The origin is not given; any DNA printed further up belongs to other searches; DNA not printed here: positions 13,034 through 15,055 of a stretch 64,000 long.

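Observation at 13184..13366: Primase Zn-ribbon encoded upstream of the first canonical start codon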

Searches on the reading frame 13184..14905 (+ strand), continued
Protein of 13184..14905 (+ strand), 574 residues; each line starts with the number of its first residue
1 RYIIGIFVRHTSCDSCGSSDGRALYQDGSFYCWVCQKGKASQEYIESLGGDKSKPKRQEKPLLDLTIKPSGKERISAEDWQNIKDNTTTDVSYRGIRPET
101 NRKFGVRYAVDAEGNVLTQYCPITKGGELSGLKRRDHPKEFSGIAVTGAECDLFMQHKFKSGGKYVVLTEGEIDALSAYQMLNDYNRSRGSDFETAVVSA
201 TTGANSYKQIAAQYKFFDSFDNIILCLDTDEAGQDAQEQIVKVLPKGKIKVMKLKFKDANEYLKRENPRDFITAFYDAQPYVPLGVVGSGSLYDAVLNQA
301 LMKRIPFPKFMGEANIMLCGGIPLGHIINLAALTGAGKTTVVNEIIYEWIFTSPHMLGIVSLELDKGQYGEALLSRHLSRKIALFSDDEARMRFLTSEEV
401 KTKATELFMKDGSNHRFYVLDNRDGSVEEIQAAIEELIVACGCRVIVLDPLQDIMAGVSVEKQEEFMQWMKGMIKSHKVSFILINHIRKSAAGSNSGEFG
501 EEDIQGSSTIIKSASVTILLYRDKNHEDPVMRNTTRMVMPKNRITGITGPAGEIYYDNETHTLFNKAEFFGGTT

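Call 14: find_homologous_proteins(query=window:13193-14905:+, max_evalue=1e-30)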
Query window:13193-14905:+ (571 aa): 958 proteins with E <= 1e-30 among 8000 candidates; the best 120 are listed.
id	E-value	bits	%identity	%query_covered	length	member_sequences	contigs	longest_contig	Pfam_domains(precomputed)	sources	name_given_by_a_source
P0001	0.0e+0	1100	94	90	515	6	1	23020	PF06745.20,PF13155.13,PF03796.22,PF13481.13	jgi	jgi:hypothetical protein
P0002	2.7e-258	876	75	89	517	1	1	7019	PF06745.20,PF13155.13,PF03796.22,PF13481.13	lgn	-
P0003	2.5e-254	863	70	94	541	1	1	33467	PF06745.20,PF13155.13,PF03796.22,PF13481.13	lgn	-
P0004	5.7e-226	770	59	99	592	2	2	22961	PF06745.20,PF13155.13,PF03796.22,PF13662.13,PF13481.13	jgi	-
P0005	6.6e-224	763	58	100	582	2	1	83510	PF06745.20,PF13155.13,PF03796.22,PF13481.13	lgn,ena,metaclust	metaclust:\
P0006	3.4e-223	760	57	59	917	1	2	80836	PF05204.20,PF13155.13,PF03796.22,PF05203.22,PF14528.12,PF01751.29,PF13362.13,PF13481.13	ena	-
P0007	2.0e-222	758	59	99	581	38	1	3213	PF06745.20,PF13155.13,PF03796.22,PF13662.13,PF13481.13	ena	-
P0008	2.7e-222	757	57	100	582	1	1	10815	PF06745.20,PF13155.13,PF03796.22,PF13362.13,PF13481.13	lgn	-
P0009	3.5e-222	757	59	99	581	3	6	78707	PF06745.20,PF13155.13,PF03796.22,PF13662.13,PF13481.13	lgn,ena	-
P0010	7.9e-222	756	58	99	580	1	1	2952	PF13155.13,PF03796.22,PF13362.13,PF13481.13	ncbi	-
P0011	2.0e-221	755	58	99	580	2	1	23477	PF06745.20,PF13155.13,PF03796.22,PF01751.29,PF13481.13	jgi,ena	jgi:KaiC/GvpD/RAD55 family RecA-like ATPase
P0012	1.0e-220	752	58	99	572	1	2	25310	PF06745.20,PF13155.13,PF03796.22,PF13662.13,PF01751.29,PF13481.13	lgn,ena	-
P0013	9.8e-220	749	59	99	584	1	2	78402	PF06745.20,PF13155.13,PF03796.22,PF13662.13,PF13481.13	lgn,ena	-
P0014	1.5e-219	748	58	99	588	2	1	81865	PF06745.20,PF13155.13,PF03796.22,PF01751.29,PF13481.13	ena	-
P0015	2.9e-219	747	58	98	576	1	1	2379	PF06745.20,PF13155.13,PF03796.22,PF13481.13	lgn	-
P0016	3.9e-219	747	58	98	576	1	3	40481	PF06745.20,PF13155.13,PF03796.22,PF13481.13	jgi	jgi:KaiC/GvpD/RAD55 family RecA-like ATPase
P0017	4.5e-219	747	58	98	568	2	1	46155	PF06745.20,PF13155.13,PF03796.22,PF13662.13,PF01751.29,PF13481.13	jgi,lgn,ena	-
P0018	5.6e-219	746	58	99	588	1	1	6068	PF06745.20,PF13155.13,PF03796.22,PF13481.13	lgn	-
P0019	9.2e-219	746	58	98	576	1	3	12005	PF06745.20,PF13155.13,PF03796.22,PF13481.13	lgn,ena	-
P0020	9.2e-219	746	58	98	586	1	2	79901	PF06745.20,PF13155.13,PF03796.22,PF13481.13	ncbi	-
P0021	9.4e-219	746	58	100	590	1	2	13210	PF13155.13,PF03796.22,PF13481.13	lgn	-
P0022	2.0e-218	745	59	98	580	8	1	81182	PF06745.20,PF13155.13,PF03796.22,PF13481.13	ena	-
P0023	6.4e-218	743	58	98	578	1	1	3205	PF06745.20,PF13155.13,PF03796.22,PF13481.13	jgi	-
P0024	6.6e-218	743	57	99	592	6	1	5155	PF06745.20,PF13155.13,PF03796.22,PF13481.13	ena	-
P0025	1.6e-217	742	56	100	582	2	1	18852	PF13155.13,PF03796.22,PF13481.13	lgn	-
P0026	1.7e-217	742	57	98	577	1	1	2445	PF06745.20,PF13155.13,PF03796.22,PF13481.13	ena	-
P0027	2.0e-217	741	57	99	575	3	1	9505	PF06745.20,PF13155.13,PF03796.22,PF13481.13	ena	-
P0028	2.0e-217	741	57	99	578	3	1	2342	PF06745.20,PF13155.13,PF03796.22,PF13481.13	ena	-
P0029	6.3e-217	740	56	100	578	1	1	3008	PF06745.20,PF13155.13,PF03796.22,PF13481.13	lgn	-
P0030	7.0e-217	740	56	99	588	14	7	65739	PF06745.20,PF13155.13,PF03796.22,PF13481.13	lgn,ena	-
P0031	9.8e-217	739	57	99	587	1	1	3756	PF06745.20,PF13155.13,PF03796.22,PF13481.13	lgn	-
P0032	3.5e-216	737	58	98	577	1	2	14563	PF06745.20,PF13155.13,PF03796.22,PF13481.13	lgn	-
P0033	4.6e-216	737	54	88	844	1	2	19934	PF06745.20,PF13155.13,PF03796.22,PF13481.13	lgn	-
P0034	6.5e-216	736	57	98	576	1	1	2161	PF06745.20,PF13155.13,PF03796.22,PF13481.13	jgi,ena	jgi:KaiC/GvpD/RAD55 family RecA-like ATPase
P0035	1.0e-215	736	57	98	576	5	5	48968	PF06745.20,PF13155.13,PF03796.22,PF13481.13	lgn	-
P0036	1.3e-215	735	57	99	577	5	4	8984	PF06745.20,PF13155.13,PF03796.22,PF13481.13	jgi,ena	jgi:KaiC/GvpD/RAD55 family RecA-like ATPase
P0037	1.3e-215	735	57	99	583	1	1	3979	PF06745.20,PF13155.13,PF03796.22,PF01751.29,PF13362.13,PF13481.13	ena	-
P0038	2.3e-215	735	57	98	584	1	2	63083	PF06745.20,PF13155.13,PF03796.22,PF13662.13,PF01751.29,PF13481.13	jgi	jgi:KaiC/GvpD/RAD55 family RecA-like ATPase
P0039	2.5e-215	734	57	98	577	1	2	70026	PF06745.20,PF13155.13,PF03796.22,PF13662.13,PF01751.29,PF13481.13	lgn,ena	-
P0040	2.7e-215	734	56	99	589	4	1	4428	PF06745.20,PF13155.13,PF03796.22,PF13362.13,PF13481.13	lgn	-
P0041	3.2e-215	734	58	98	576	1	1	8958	PF06745.20,PF13155.13,PF03796.22,PF13481.13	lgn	-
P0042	3.2e-215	734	57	98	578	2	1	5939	PF06745.20,PF13155.13,PF03796.22,PF13481.13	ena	-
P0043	4.1e-215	734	57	100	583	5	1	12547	PF06745.20,PF13155.13,PF03796.22,PF13662.13,PF01751.29,PF13481.13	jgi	jgi:hypothetical protein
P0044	4.5e-215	734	57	98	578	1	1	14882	PF06745.20,PF13155.13,PF03796.22,PF13481.13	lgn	-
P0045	6.9e-215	733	58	99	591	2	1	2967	PF06745.20,PF13155.13,PF03796.22,PF13481.13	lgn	-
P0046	1.0e-214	732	58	98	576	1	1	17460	PF06745.20,PF13155.13,PF03796.22,PF13481.13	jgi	jgi:KaiC/GvpD/RAD55 family RecA-like ATPase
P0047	1.1e-214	732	58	98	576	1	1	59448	PF06745.20,PF13155.13,PF03796.22,PF13481.13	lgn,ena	-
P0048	1.2e-214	732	57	99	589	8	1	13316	PF06745.20,PF13155.13,PF03796.22,PF13481.13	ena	-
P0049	1.6e-214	732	58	98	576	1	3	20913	PF06745.20,PF13155.13,PF03796.22,PF13481.13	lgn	-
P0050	2.1e-214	731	57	98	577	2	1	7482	PF06745.20,PF13155.13,PF03796.22,PF13481.13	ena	-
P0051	2.1e-214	731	56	98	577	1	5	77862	PF06745.20,PF13155.13,PF03796.22,PF13481.13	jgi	jgi:KaiC/GvpD/RAD55 family RecA-like ATPase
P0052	2.2e-214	731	57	98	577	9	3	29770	PF06745.20,PF13155.13,PF03796.22,PF13481.13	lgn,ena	-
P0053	3.3e-214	731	57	98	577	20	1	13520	PF06745.20,PF13155.13,PF03796.22,PF13662.13,PF01751.29,PF13481.13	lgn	-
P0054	3.8e-214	731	58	98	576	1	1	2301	PF06745.20,PF13155.13,PF03796.22,PF13481.13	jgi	jgi:KaiC/GvpD/RAD55 family RecA-like ATPase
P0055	4.2e-214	730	58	98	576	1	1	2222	PF06745.20,PF13155.13,PF03796.22,PF13481.13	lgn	-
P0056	4.3e-214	730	58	98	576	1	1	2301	PF06745.20,PF13155.13,PF03796.22,PF13481.13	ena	-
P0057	4.7e-214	730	57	99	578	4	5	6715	PF06745.20,PF13155.13,PF03796.22,PF13481.13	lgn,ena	-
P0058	5.0e-214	730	58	98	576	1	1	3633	PF06745.20,PF13155.13,PF03796.22,PF13481.13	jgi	jgi:KaiC/GvpD/RAD55 family RecA-like ATPase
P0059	5.8e-214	730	57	98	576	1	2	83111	PF06745.20,PF13155.13,PF03796.22,PF13481.13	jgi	jgi:KaiC/GvpD/RAD55 family RecA-like ATPase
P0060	5.9e-214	730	58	98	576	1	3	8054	PF06745.20,PF13155.13,PF03796.22,PF13481.13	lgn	-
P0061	6.8e-214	730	57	98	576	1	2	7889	PF06745.20,PF13155.13,PF03796.22,PF13481.13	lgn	-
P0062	1.0e-213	729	57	98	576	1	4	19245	PF06745.20,PF13155.13,PF03796.22,PF13481.13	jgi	jgi:KaiC/GvpD/RAD55 family RecA-like ATPase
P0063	1.0e-213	729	57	98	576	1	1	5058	PF06745.20,PF13155.13,PF03796.22,PF13481.13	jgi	jgi:KaiC/GvpD/RAD55 family RecA-like ATPase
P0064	1.1e-213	729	57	98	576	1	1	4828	PF06745.20,PF13155.13,PF03796.22,PF13481.13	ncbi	-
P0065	1.3e-213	729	57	98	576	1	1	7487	PF06745.20,PF13155.13,PF03796.22,PF13481.13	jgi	-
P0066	1.8e-213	728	57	100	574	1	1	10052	PF06745.20,PF13155.13,PF03796.22,PF01751.29,PF13481.13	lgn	-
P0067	2.2e-213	728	57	98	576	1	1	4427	PF06745.20,PF13155.13,PF03796.22,PF13481.13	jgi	-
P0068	2.3e-213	728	58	98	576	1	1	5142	PF06745.20,PF13155.13,PF03796.22,PF13481.13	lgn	-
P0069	2.4e-213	728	57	100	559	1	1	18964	PF06745.20,PF13155.13,PF03796.22,PF13481.13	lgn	-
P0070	2.6e-213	728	58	98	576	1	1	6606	PF06745.20,PF13155.13,PF03796.22,PF13481.13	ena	-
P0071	5.2e-213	727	56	98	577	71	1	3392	PF06745.20,PF13155.13,PF03796.22,PF13481.13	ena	-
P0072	6.3e-213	727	58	99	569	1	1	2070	PF06745.20,PF13155.13,PF03796.22,PF13481.13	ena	-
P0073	8.6e-213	726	56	99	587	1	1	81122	PF06745.20,PF13155.13,PF03796.22,PF13662.13,PF13481.13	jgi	jgi:twinkle protein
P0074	1.0e-212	726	58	99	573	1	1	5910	PF06745.20,PF13155.13,PF03796.22,PF13481.13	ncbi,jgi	jgi:twinkle protein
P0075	1.0e-212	726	56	100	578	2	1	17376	PF06745.20,PF13155.13,PF03796.22,PF13481.13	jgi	jgi:KaiC/GvpD/RAD55 family RecA-like ATPase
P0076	1.2e-212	726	56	98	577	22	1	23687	PF06745.20,PF13155.13,PF03796.22,PF13481.13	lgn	-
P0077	1.4e-212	725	58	98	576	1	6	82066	PF06745.20,PF13155.13,PF03796.22,PF13481.13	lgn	-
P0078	1.5e-212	725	57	98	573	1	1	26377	PF06745.20,PF13155.13,PF03796.22,PF13662.13,PF01751.29,PF13481.13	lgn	-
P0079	2.5e-212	725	57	99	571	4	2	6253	PF06745.20,PF13155.13,PF03796.22,PF13481.13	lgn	-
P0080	4.1e-212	724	57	100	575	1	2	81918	PF06745.20,PF13155.13,PF03796.22,PF13481.13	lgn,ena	-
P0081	4.3e-212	724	57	99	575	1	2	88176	PF06745.20,PF13155.13,PF03796.22,PF01751.29,PF13481.13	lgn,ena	-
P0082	4.6e-212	724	56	100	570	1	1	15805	PF06745.20,PF13155.13,PF03796.22,PF13662.13,PF01751.29,PF13362.13,PF13481.13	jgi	jgi:uncharacterized Zn finger protein (UPF0148 family)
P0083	5.0e-212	724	57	99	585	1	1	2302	PF06745.20,PF13155.13,PF03796.22,PF13362.13,PF13481.13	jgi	jgi:twinkle protein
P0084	5.4e-212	723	57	98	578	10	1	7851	PF06745.20,PF13155.13,PF03796.22,PF13481.13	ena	-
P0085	9.1e-212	723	56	99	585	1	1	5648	PF06745.20,PF13155.13,PF03796.22,PF13481.13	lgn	-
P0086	1.5e-211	722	57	100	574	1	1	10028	PF06745.20,PF13155.13,PF03796.22,PF13481.13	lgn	-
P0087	2.1e-211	722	56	99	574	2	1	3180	PF06745.20,PF13155.13,PF03796.22,PF13662.13,PF01751.29,PF13481.13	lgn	-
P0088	2.6e-211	721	58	99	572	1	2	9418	PF06745.20,PF13155.13,PF03796.22,PF01751.29,PF13481.13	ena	-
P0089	3.2e-211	721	57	99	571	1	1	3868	PF06745.20,PF13155.13,PF03796.22,PF01751.29,PF13481.13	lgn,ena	-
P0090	5.1e-211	720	57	98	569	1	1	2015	PF06745.20,PF13155.13,PF03796.22,PF13481.13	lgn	-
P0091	5.4e-211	720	58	100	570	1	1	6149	PF06745.20,PF13155.13,PF03796.22,PF13481.13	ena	-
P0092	1.2e-210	719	57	98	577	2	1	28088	PF06745.20,PF13155.13,PF03796.22,PF13481.13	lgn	-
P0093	2.1e-210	718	57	99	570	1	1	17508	PF06745.20,PF13155.13,PF03796.22,PF01751.29,PF13481.13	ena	-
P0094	3.6e-210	717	58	98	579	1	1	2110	PF06745.20,PF13155.13,PF03796.22,PF01751.29,PF13481.13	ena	-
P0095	4.3e-210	717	55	99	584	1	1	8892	PF06745.20,PF13155.13,PF03796.22,PF01751.29,PF13481.13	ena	-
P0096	1.8e-209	715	56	100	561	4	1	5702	PF06745.20,PF13155.13,PF03796.22,PF13662.13,PF01751.29,PF13481.13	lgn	-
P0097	2.3e-209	715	62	89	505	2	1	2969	PF06745.20,PF13155.13,PF03796.22,PF13481.13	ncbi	-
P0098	3.8e-209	714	56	100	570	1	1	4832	PF06745.20,PF13155.13,PF03796.22,PF13481.13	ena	-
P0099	7.2e-209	713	55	99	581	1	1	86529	PF06745.20,PF13155.13,PF03796.22,PF13481.13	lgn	-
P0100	9.4e-209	713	56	100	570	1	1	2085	PF06745.20,PF13155.13,PF03796.22,PF13481.13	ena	-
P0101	1.9e-208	712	57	99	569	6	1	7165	PF06745.20,PF13155.13,PF03796.22,PF13481.13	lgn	-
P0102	2.0e-208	712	58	99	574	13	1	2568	PF06745.20,PF13155.13,PF03796.22,PF13481.13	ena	-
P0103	2.6e-208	711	55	100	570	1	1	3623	PF06745.20,PF13155.13,PF03796.22,PF13481.13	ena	-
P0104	3.5e-208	711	57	99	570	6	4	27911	PF06745.20,PF13155.13,PF03796.22,PF13662.13,PF01751.29,PF13481.13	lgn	-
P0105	8.1e-208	710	55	98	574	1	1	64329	PF06745.20,PF13155.13,PF03796.22,PF13662.13,PF01751.29,PF13481.13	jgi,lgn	-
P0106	1.6e-207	709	52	58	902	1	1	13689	PF05204.20,PF13155.13,PF03796.22,PF05203.22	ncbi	-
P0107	3.8e-207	707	66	70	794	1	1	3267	PF06745.20,PF13155.13,PF03796.22,PF13481.13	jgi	jgi:RecA/RadA recombinase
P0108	5.2e-207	707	57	98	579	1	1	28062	PF06745.20,PF13155.13,PF03796.22,PF01751.29,PF13481.13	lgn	-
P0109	6.8e-207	707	56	100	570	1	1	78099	PF06745.20,PF13155.13,PF03796.22,PF13481.13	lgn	-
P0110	7.3e-207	707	56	100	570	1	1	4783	PF06745.20,PF13155.13,PF03796.22,PF13481.13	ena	-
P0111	1.1e-206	706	56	99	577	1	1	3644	PF06745.20,PF13155.13,PF03796.22,PF01751.29,PF13481.13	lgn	-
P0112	1.4e-206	706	56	98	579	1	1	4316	PF06745.20,PF13155.13,PF03796.22,PF13481.13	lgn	-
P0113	1.5e-206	705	57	100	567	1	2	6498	PF06745.20,PF13155.13,PF03796.22,PF13481.13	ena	-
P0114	4.3e-206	704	57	99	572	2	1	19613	PF06745.20,PF13155.13,PF03796.22,PF13481.13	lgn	-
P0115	4.5e-206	704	56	99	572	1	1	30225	PF06745.20,PF13155.13,PF03796.22,PF13362.13,PF13481.13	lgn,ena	-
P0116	4.9e-206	704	56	98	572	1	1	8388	PF06745.20,PF13155.13,PF03796.22,PF13481.13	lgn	-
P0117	5.8e-206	704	56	99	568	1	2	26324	PF06745.20,PF13155.13,PF03796.22,PF13662.13,PF01751.29,PF13481.13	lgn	-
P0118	1.2e-205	703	55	99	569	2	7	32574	PF06745.20,PF13155.13,PF03796.22,PF13481.13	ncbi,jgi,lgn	-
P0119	1.5e-205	702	56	99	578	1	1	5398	PF06745.20,PF13155.13,PF03796.22,PF01751.29,PF13481.13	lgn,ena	-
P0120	1.7e-205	702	56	98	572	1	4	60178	PF06745.20,PF13155.13,PF03796.22,PF13662.13,PF01751.29,PF13481.13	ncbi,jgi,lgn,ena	jgi:replicative DNA helicase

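Call 15: find_encoding_contigs(protein=P0001, flank=3000, max_places=6)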
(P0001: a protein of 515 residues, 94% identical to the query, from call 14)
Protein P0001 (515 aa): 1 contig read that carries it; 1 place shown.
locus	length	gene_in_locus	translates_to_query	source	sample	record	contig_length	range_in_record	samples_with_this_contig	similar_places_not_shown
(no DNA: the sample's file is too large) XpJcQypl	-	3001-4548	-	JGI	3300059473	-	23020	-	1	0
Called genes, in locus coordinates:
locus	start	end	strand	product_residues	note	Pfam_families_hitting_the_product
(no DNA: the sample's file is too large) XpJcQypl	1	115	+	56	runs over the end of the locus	-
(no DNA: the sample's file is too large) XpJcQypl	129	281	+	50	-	-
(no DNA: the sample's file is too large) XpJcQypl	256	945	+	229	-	PF01145:Band_7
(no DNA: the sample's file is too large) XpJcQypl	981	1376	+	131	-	-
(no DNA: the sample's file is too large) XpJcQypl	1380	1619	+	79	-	-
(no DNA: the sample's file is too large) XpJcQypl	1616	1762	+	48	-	-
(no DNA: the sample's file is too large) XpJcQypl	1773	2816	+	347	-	PF21189:PHA02142, PF09414:RNA_ligase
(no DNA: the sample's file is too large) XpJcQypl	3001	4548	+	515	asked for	PF13155:Toprim_2, PF03796:DnaB_C, PF06745:ATPase (weak), PF13481:AAA_25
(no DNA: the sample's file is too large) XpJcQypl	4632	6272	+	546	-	-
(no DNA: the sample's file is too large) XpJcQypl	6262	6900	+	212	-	PF01541:GIY-YIG (weak)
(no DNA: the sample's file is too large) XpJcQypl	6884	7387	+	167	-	-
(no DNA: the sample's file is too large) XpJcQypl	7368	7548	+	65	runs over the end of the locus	-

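Call 16: find_encoding_contigs(protein=P0002, flank=3000, max_places=4)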
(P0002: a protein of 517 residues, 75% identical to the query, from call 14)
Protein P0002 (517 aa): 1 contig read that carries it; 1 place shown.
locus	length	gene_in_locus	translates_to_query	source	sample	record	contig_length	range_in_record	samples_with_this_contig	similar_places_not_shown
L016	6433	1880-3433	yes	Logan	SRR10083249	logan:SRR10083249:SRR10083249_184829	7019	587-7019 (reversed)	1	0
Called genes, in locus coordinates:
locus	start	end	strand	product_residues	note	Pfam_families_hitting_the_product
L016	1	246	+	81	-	?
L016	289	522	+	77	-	-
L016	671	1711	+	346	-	PF21189:PHA02142, PF09414:RNA_ligase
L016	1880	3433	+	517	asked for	PF13155:Toprim_2, PF03796:DnaB_C, PF06745:ATPase (weak), PF13481:AAA_25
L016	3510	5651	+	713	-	-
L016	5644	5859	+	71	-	-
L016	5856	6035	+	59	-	-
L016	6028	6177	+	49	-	-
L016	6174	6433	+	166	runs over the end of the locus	PF15891:Nuc_deoxyri_tr2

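Call 17: find_encoding_contigs(protein=P0003, flank=3000, max_places=4)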
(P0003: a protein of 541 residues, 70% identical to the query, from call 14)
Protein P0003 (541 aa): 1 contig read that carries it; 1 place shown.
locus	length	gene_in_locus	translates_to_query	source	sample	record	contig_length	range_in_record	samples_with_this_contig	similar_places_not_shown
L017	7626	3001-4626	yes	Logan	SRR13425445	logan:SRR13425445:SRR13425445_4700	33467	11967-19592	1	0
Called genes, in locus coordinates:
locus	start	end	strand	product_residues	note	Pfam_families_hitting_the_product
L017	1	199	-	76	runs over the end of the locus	-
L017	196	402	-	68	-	-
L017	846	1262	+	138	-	PF24749:DUF7695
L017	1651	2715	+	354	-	PF21189:PHA02142, PF09414:RNA_ligase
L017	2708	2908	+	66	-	-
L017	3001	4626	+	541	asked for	PF13155:Toprim_2, PF03796:DnaB_C, PF06745:ATPase (weak), PF13481:AAA_25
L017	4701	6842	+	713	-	-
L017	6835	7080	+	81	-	-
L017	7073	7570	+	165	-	PF15891:Nuc_deoxyri_tr2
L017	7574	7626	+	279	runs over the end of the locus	PF00156:Pribosyltran (weak)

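Call 21: find_encoding_contigs(protein=P0097, flank=3000, max_places=4)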
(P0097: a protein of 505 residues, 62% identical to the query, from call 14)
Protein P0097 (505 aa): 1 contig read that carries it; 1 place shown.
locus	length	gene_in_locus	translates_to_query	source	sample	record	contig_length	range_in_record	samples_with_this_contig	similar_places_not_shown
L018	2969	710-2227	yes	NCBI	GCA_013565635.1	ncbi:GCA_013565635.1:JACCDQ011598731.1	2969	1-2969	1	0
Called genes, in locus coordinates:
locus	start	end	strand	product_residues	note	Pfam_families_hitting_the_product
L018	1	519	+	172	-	?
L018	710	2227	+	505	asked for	PF13155:Toprim_2, PF03796:DnaB_C, PF06745:ATPase (faint), PF13481:AAA_25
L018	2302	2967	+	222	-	?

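Call 24: find_encoding_contigs(protein=P0033, flank=2500, max_places=3)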
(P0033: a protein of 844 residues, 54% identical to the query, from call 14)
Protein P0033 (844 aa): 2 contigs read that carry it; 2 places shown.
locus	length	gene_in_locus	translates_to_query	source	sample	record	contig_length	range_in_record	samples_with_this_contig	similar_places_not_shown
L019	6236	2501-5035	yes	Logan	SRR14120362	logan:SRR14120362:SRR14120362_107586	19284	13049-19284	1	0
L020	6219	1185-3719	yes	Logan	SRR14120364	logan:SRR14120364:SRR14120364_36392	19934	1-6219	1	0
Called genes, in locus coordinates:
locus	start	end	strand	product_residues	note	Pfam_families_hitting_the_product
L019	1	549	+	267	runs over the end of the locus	PF01145:Band_7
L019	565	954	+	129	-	PF24749:DUF7695 (weak)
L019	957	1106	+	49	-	-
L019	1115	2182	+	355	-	PF21189:PHA02142, PF09414:RNA_ligase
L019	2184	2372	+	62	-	-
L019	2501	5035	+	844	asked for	PF13155:Toprim_2, PF03796:DnaB_C, PF06745:ATPase (weak), PF13481:AAA_25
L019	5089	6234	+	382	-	?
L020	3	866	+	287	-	?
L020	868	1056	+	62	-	-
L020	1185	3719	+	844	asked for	PF13155:Toprim_2, PF03796:DnaB_C, PF06745:ATPase (weak), PF13481:AAA_25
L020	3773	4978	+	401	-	-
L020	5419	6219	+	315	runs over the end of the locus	-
